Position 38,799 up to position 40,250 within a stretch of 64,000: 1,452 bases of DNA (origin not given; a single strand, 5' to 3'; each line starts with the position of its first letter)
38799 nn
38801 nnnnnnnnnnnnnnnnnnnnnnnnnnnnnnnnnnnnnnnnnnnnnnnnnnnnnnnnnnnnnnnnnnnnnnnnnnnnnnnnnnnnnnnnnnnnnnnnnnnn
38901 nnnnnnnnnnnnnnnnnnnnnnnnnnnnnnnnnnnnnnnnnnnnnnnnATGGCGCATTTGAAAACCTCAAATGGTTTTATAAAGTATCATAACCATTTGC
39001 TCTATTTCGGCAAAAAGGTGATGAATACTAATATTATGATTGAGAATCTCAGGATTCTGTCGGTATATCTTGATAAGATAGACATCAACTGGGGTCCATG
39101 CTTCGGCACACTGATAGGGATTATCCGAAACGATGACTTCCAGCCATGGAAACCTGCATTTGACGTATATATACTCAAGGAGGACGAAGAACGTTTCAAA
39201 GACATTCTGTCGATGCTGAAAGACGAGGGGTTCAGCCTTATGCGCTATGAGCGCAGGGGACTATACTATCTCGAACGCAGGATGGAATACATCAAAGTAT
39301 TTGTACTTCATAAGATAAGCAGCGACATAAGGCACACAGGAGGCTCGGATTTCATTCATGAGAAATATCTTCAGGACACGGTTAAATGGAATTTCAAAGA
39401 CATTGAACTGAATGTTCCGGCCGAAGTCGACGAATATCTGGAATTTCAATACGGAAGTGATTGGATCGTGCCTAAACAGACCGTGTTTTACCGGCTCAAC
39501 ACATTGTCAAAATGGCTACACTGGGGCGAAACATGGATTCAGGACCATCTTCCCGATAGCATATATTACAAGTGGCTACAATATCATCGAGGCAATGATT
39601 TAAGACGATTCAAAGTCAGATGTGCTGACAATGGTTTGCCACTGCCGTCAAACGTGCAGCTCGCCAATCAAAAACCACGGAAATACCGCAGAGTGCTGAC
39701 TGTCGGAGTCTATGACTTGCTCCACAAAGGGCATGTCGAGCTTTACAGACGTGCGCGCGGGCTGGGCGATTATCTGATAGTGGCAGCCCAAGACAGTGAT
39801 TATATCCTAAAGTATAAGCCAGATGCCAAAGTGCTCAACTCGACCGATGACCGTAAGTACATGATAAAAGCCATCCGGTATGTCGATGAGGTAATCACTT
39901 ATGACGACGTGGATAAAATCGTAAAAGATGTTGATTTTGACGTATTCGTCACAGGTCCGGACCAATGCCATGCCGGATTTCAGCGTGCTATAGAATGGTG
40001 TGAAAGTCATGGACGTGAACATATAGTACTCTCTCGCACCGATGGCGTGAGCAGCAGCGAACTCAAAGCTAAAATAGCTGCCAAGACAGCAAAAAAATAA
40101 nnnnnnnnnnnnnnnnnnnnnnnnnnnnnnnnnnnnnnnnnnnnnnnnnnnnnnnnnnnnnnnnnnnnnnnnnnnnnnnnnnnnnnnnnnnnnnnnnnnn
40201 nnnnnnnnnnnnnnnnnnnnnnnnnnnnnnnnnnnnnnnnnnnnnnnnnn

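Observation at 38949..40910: Tandem LicD paralogs: a LicD-like domain with a degenerated acidic motif fused to a TagD-like cytidylyltransferase, followed by a canonical LicD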

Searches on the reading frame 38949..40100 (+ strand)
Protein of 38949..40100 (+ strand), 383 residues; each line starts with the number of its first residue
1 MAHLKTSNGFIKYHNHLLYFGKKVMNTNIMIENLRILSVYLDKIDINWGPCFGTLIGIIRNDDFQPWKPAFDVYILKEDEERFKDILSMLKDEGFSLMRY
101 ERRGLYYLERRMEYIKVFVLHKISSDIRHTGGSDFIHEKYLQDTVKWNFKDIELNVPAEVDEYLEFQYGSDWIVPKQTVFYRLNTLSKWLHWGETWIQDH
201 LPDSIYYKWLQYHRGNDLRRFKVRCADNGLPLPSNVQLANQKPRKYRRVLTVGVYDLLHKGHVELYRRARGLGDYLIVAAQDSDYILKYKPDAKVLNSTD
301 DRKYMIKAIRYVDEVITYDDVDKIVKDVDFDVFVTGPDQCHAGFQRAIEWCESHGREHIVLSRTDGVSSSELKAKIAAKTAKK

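Call 3: search_protein_families(library=pfam, proteins=[window:38949-40100:+], max_evalue=0.01)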
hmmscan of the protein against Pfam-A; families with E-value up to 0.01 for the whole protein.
window:38949-40100:+ (383 aa): 2 families
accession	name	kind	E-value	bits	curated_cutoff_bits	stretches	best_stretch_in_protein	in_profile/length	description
PF01467.32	CTP_transf_like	-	3.5e-14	53.6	21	1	250-374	1-132/133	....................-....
PF04991.19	LicD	-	9.6e-08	32.8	22.6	1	46-89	6-49/227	LicD family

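Call 6: search_solved_structures(query=window:38949-40100:+, max_evalue=1, show_alignments=3)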
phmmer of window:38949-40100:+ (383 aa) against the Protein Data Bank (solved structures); distinct sequences matched with E-value up to 1: 18.
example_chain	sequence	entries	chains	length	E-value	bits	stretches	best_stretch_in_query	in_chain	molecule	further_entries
2b7l_A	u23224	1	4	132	1.1e-19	73.8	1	247-382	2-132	glycerol-3-phosphate cytidylyltransferase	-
1coz_A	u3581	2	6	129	4.3e-19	71.9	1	247-377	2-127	PROTEIN (GLYCEROL-3-PHOSPHATE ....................) | glycerol-3-phosphate cytidylyltransferase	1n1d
3elb_A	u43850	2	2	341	2.1e-15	59.8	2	244-376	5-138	Ethanolamine-phosphate cytidylyltransferase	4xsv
5x9q_A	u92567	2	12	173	8.6e-09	38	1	249-339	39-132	Putative cytidylyltransferase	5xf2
3glv_A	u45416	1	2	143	2.2e-06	30.1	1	248-341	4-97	Lipopolysaccharide core biosynthesis protein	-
9hsg_A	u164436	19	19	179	7.8e-06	28.3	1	248-376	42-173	choline-phosphate cytidylyltransferase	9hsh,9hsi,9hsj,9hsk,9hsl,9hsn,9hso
9hsm_A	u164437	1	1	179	7.8e-06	28.3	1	248-376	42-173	choline-phosphate cytidylyltransferase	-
4zcp_A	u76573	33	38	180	7.8e-06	28.2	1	248-376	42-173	Cholinephosphate cytidylyltransferase | Choline-phosphate cytidylyltransferase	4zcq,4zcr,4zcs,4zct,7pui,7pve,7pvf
5x3d_A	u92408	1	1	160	0.00034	22.8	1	247-376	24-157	Phosphoenolpyruvate phosphomutase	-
3hl4_A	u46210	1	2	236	0.0022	20.2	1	247-318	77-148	Choline-phosphate cytidylyltransferase A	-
4mvc_A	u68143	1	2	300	0.0035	19.5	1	248-318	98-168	Choline-phosphate cytidylyltransferase A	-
4mvd_B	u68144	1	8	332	0.0038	19.4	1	248-318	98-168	Choline-phosphate cytidylyltransferase A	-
3do8_A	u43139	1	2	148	0.12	14.4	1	249-370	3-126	Phosphopantetheine adenylyltransferase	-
5ts2_A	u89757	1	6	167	0.19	13.8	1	245-282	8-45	Phosphopantetheine adenylyltransferase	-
6nlx_A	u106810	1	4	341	0.33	13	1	139-195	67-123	Glyceraldehyde-3-phosphate Dehydrogenase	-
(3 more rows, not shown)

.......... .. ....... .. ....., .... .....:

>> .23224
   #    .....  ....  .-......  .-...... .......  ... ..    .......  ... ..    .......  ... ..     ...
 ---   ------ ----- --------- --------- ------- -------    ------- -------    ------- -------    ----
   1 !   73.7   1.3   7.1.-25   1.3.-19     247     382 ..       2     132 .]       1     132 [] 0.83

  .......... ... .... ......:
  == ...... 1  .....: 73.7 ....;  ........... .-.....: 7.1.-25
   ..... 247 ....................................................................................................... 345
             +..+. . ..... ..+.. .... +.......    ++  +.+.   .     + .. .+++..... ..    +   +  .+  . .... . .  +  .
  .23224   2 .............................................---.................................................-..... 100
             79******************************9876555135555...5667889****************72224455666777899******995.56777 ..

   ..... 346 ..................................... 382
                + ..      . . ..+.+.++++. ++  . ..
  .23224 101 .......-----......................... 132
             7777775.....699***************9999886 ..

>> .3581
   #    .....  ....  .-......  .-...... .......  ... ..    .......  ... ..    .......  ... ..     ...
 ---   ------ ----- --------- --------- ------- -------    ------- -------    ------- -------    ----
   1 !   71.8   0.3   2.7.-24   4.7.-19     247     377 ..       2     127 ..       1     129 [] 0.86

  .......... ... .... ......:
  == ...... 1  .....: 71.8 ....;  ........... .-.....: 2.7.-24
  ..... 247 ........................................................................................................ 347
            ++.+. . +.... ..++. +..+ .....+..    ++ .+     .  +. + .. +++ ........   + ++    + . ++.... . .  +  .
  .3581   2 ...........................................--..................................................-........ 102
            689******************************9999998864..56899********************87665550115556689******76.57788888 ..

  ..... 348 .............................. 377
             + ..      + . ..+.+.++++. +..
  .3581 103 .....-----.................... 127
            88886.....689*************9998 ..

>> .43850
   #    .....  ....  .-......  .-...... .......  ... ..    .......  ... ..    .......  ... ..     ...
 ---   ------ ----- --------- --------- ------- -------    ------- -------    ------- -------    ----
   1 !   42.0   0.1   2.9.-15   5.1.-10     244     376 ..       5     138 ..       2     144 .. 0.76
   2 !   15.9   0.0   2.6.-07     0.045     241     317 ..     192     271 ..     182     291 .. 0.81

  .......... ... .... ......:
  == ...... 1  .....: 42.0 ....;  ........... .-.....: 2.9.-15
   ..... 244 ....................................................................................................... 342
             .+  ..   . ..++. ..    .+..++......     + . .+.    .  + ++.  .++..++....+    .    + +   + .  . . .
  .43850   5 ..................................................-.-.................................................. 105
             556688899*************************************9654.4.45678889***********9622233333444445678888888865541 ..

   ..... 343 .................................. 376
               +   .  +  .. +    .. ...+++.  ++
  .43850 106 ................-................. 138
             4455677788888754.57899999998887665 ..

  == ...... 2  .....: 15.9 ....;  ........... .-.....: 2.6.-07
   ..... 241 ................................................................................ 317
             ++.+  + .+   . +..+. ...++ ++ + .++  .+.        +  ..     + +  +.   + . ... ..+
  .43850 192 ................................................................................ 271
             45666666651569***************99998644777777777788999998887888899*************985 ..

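Call 7: find_homologous_proteins(query=window:38949-40100:+, max_evalue=0.001)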
Query window:38949-40100:+ (383 aa): 1153 proteins with E <= 0.001 among 3722 candidates; the best 120 are listed.
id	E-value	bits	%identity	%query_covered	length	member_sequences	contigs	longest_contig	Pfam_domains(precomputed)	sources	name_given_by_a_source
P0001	7.8e-261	883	99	100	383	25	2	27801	PF04991.20,PF01467.33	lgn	-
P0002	2.5e-210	716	79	100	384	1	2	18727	PF04991.20,PF01467.33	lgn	-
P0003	3.0e-210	716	79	100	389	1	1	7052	PF01467.33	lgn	-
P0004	5.1e-210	715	79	99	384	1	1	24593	PF01467.33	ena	-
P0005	6.9e-210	715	78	100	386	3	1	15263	PF04991.20,PF01467.33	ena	-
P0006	1.6e-209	714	79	97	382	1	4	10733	PF01467.33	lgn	-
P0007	1.0e-208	711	78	100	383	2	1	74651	PF04991.20,PF01467.33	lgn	-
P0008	1.0e-208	711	78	100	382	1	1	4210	PF04991.20,PF01467.33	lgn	-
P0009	1.8e-208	710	77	100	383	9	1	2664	PF04991.20,PF01467.33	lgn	-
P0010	1.9e-208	710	79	100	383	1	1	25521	PF01467.33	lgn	-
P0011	2.6e-208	710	76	100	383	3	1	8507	PF04991.20,PF01467.33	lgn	-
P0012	3.4e-208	709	76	100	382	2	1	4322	PF04991.20,PF01467.33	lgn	-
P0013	3.9e-208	709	77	100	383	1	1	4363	PF04991.20,PF01467.33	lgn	-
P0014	4.3e-208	709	79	99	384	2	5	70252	PF04991.20,PF01467.33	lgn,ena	-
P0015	4.7e-208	709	77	100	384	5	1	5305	PF04991.20,PF01467.33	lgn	-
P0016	6.4e-208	709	78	98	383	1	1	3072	PF04991.20,PF01467.33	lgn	-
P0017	7.0e-208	708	77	99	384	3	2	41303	PF04991.20,PF01467.33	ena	-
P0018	8.3e-208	708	79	99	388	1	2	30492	PF04991.20,PF01467.33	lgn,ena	-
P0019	1.0e-207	708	77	100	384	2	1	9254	PF01467.33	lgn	-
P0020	2.0e-207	707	77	100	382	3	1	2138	PF04991.20,PF01467.33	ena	-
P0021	2.1e-207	707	78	99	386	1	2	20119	PF01467.33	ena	-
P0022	4.3e-207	706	77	100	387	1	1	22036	PF04991.20,PF01467.33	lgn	-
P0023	4.6e-207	706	77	100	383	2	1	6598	PF04991.20,PF01467.33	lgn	-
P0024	5.3e-207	705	77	100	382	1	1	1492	PF04991.20,PF01467.33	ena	-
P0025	5.5e-207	705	77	100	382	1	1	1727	PF01467.33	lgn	-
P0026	6.6e-207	705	76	100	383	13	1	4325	PF01467.33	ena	-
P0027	7.6e-207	705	76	100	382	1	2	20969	PF04991.20,PF01467.33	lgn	-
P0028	7.8e-207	705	77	100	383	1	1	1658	PF01467.33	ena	-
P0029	8.7e-207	705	78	99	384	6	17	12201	PF04991.20,PF01467.33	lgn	-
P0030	1.2e-206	704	76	100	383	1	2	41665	PF01467.33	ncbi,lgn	-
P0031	1.4e-206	704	77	100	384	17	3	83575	PF04991.20,PF01467.33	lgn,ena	-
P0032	1.5e-206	704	77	99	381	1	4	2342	PF04991.20,PF01467.33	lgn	-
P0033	1.8e-206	704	77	99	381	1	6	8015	PF04991.20,PF01467.33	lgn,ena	-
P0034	1.9e-206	704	77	99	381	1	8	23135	PF04991.20,PF01467.33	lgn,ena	-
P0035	2.1e-206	703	76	97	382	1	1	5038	PF04991.20,PF01467.33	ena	-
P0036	2.2e-206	703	76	100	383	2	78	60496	PF01467.33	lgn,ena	-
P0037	2.2e-206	703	78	100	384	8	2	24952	PF04991.20,PF01467.33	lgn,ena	-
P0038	2.3e-206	703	76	100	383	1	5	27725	PF01467.33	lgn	-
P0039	2.4e-206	703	77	99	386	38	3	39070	PF04991.20,PF01467.33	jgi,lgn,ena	-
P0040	2.8e-206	703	77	100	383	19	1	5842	PF01467.33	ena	-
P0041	2.9e-206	703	77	100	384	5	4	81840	PF04991.20,PF01467.33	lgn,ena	-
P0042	3.7e-206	703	76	97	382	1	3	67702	PF04991.20,PF01467.33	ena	-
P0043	3.7e-206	703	76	97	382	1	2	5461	PF04991.20,PF01467.33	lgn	-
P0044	4.0e-206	703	79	100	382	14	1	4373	PF01467.33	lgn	-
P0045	4.0e-206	703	76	100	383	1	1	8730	PF01467.33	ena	-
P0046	4.2e-206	703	76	100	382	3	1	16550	PF04991.20,PF01467.33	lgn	-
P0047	4.6e-206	702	77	100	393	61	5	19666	PF04991.20,PF01467.33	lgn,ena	-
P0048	5.4e-206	702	77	99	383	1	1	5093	PF04991.20,PF01467.33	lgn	-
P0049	5.6e-206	702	77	99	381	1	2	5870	PF04991.20,PF01467.33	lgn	-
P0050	6.1e-206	702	77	100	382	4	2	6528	PF04991.20,PF01467.33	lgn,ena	-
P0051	6.9e-206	702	76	97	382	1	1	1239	PF01467.33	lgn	-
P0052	7.0e-206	702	77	99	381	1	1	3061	PF04991.20,PF01467.33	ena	-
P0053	7.1e-206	702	76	100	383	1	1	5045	PF01467.33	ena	-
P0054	7.8e-206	702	77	100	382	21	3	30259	PF04991.20,PF01467.33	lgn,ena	-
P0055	8.5e-206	702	76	100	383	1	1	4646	PF01467.33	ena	-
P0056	1.1e-205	701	77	100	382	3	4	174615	PF04991.20,PF01467.33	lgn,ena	-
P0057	1.1e-205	701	77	97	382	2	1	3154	PF04991.20,PF01467.33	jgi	-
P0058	1.1e-205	701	75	99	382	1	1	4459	PF04991.20,PF01467.33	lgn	-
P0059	1.2e-205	701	77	99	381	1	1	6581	PF04991.20,PF01467.33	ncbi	-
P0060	1.3e-205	701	77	99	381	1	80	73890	PF04991.20,PF01467.33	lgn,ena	-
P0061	1.4e-205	701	77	99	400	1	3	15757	PF04991.20,PF01467.33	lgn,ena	-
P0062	1.4e-205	701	77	99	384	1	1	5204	PF04991.20,PF01467.33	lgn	-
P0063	1.4e-205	701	78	98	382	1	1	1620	PF04991.20,PF01467.33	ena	-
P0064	1.5e-205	701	77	100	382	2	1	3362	PF04991.20,PF01467.33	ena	-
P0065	1.5e-205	701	77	100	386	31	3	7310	PF01467.33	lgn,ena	-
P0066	1.6e-205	701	77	100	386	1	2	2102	PF01467.33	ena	-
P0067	1.7e-205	701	76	100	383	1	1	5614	PF01467.33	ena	-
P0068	1.7e-205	701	77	99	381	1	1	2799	PF04991.20,PF01467.33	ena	-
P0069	1.8e-205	700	77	100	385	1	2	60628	PF04991.20,PF01467.33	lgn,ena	-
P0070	1.9e-205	700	76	100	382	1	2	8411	PF04991.20,PF01467.33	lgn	-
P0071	2.0e-205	700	77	100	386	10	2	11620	PF04991.20,PF01467.33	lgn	-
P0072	2.5e-205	700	76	99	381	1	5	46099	PF04991.20,PF01467.33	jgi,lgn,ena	jgi:glycerol-3-phosphate cytidylyltransferase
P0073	2.6e-205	700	76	100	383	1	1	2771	PF04991.20,PF01467.33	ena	-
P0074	3.0e-205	700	77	99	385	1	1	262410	PF04991.20,PF01467.33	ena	-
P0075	3.1e-205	700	76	100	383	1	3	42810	PF04991.20,PF01467.33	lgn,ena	-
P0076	3.1e-205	700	77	99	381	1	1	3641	PF04991.20,PF01467.33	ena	-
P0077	3.1e-205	700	77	99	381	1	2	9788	PF04991.20,PF01467.33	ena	-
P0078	3.1e-205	700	76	100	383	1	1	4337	PF04991.20,PF01467.33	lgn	-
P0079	3.2e-205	700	77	100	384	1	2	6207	PF04991.20,PF01467.33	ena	-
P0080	3.3e-205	700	77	99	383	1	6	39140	PF04991.20,PF01467.33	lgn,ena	-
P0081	3.9e-205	699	77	99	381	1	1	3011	PF04991.20,PF01467.33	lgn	-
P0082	4.0e-205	699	77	99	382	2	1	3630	PF04991.20,PF01467.33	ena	-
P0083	4.1e-205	699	77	99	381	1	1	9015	PF04991.20,PF01467.33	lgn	-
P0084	4.3e-205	699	76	99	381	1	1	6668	PF04991.20,PF01467.33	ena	-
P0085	4.5e-205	699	76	99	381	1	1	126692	PF04991.20,PF01467.33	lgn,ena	-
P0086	5.1e-205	699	77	99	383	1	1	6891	PF04991.20,PF01467.33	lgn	-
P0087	9.3e-205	698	76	99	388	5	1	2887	PF04991.20,PF01467.33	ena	-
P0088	9.7e-205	698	76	99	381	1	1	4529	PF04991.20,PF01467.33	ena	-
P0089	9.7e-205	698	76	100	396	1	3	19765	PF04991.20,PF01467.33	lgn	-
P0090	1.1e-204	698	77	100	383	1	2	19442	PF04991.20,PF01467.33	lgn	-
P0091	1.1e-204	698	76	100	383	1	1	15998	PF04991.20,PF01467.33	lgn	-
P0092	1.2e-204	698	77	100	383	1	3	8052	PF04991.20,PF01467.33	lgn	-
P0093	1.3e-204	698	77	99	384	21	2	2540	PF04991.20,PF01467.33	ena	-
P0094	1.4e-204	698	76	100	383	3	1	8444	PF04991.20,PF01467.33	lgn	-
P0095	1.4e-204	698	76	99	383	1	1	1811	PF01467.33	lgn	-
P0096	1.4e-204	698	77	100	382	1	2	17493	PF04991.20,PF01467.33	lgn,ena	-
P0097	1.5e-204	697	77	99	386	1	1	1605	PF01467.33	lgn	-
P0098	1.5e-204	697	76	97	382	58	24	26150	PF04991.20,PF01467.33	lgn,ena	-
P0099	1.6e-204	697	78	100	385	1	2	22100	PF04991.20,PF01467.33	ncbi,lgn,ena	-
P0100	1.6e-204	697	76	99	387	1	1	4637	PF01467.33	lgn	-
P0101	1.6e-204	697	76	100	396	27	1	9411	PF04991.20,PF01467.33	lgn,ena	-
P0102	1.7e-204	697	79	99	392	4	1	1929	PF04991.20,PF01467.33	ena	-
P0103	1.9e-204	697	76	100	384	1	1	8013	PF04991.20,PF01467.33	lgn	-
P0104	2.0e-204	697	77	100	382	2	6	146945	PF04991.20,PF01467.33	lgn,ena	-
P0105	2.2e-204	697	76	100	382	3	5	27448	PF04991.20,PF01467.33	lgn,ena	-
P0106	2.5e-204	697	76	99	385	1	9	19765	PF04991.20,PF01467.33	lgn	-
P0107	3.4e-204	696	77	97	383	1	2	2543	PF01467.33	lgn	-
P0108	3.5e-204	696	76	99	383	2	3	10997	PF04991.20,PF01467.33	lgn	-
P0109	4.2e-204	696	76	99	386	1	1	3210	PF04991.20,PF01467.33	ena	-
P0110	4.2e-204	696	76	99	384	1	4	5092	PF04991.20,PF01467.33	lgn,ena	-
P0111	4.3e-204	696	75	100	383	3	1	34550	PF04991.20,PF01467.33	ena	-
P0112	4.4e-204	696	76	100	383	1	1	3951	PF01467.33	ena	-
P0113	4.8e-204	696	75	99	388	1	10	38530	PF04991.20,PF01467.33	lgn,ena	-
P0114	4.9e-204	696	77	100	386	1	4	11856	PF04991.20,PF01467.33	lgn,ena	-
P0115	4.9e-204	696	77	99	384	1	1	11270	PF04991.20,PF01467.33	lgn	-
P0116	6.0e-204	695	76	99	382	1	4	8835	PF04991.20,PF01467.33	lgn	-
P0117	6.2e-204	695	75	99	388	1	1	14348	PF04991.20,PF01467.33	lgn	-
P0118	6.3e-204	695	77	99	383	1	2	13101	PF01467.33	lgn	-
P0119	6.8e-204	695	76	100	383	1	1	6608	PF01467.33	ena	-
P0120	7.3e-204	695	76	100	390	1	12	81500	PF04991.20,PF01467.33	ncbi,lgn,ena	-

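Call 12: search_protein_families(library=ncbifam, proteins=[window:38949-40100:+], max_evalue=0.001)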
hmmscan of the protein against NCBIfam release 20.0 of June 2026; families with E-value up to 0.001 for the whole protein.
window:38949-40100:+ (383 aa): 7 families
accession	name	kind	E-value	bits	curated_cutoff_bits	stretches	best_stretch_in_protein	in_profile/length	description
TIGR01518.1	g3p_cytidyltrns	equivalog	2.2e-20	73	165.4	1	249-375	1-124/125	glycerol-3-phosphate cytidylyltransferase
TIGR02199.1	rfaE_dom_II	equivalog_domain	4.2e-19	68.8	181.5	1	240-377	5-143/144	D-glycero-beta-D-manno-heptose 1-phosphate adenylyltransferase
NF008454.0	PRK11316.1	equivalog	3.2e-18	65.6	521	1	238-378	332-473/475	bifunctional D-glycero-beta-D-manno-heptose-7-phosphate kinase/D-glycero-beta-D-manno-heptose 1-phosphate adenylyltransferase HldE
TIGR00125.1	cyt_tran_rel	domain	7.5e-12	45.3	27.7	1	248-315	1-65/65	adenylyltransferase/cytidyltransferase family protein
NF045866.1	GGPL_Ptran_Mf1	equivalog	8.8e-10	39.1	225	1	134-179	184-229/240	diacylglycerol cholinephosphotransferase Mf1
NF041124.1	CoaD_Thcocales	equivalog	8.6e-06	25.7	290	1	244-309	2-67/156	phosphopantetheine adenylyltransferase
NF001985.0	PRK00777.1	subfamily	2e-05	24.7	104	1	245-310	3-67/157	pantetheine-phosphate adenylyltransferase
